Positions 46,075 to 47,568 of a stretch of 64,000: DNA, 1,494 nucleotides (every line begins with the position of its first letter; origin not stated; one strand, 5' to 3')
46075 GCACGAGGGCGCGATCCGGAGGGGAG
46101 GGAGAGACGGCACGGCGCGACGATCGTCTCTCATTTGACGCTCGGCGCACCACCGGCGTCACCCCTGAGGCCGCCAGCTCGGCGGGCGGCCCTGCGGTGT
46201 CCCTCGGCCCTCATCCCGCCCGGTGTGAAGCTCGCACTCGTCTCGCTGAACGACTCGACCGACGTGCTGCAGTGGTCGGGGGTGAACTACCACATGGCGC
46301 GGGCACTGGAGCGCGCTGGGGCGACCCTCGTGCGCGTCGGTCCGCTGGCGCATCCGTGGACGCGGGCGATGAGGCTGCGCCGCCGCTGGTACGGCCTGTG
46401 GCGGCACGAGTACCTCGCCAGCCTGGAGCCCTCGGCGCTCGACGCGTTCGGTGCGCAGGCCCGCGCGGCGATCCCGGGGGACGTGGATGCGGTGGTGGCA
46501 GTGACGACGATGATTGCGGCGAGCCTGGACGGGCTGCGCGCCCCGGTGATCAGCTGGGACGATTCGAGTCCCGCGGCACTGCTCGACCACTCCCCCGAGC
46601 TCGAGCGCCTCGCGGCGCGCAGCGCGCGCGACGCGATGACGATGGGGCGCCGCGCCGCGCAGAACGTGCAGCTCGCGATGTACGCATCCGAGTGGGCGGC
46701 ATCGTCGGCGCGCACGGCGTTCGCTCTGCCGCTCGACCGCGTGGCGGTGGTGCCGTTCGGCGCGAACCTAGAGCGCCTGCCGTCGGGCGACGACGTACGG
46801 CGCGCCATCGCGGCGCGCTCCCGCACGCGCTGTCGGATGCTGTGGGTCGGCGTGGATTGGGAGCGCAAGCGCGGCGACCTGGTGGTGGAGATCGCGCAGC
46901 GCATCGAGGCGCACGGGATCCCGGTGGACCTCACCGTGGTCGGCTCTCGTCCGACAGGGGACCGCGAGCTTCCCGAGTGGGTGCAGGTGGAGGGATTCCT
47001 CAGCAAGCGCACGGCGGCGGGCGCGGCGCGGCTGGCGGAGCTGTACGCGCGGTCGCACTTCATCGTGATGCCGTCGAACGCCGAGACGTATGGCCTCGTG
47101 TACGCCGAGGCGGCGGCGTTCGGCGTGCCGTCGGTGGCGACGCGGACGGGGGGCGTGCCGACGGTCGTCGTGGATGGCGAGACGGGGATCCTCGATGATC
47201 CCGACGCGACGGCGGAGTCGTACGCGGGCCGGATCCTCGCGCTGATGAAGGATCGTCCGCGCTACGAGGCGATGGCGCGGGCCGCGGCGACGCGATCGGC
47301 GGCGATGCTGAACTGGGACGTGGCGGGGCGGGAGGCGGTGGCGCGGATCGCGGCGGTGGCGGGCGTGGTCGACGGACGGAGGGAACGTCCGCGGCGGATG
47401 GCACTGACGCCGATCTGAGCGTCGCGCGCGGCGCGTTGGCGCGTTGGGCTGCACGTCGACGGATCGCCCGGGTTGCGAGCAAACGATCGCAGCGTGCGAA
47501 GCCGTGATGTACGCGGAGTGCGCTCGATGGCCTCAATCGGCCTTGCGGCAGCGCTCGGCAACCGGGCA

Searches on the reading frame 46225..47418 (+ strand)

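Call 78: search_protein_families(library=pfam, proteins=[window:46225-47418:+], max_evalue=0.00001)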
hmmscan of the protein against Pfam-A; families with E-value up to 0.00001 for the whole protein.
window:46225-47418:+ (397 aa): 3 families
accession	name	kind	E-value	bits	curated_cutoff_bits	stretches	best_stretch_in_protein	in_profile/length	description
PF13692.12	Glyco_trans_1_4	-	2.3e-21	77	27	1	204-343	3-142/142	Glycosyl transferases group 1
PF00534.26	Glycos_transf_1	-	5.6e-20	72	26.4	1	205-355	18-170/172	Glycosyl transferases group 1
PF20706.3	GT4-conflict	-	3.9e-11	43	26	1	193-368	190-382/385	Family 4 Glycosyltransferase in conflict systems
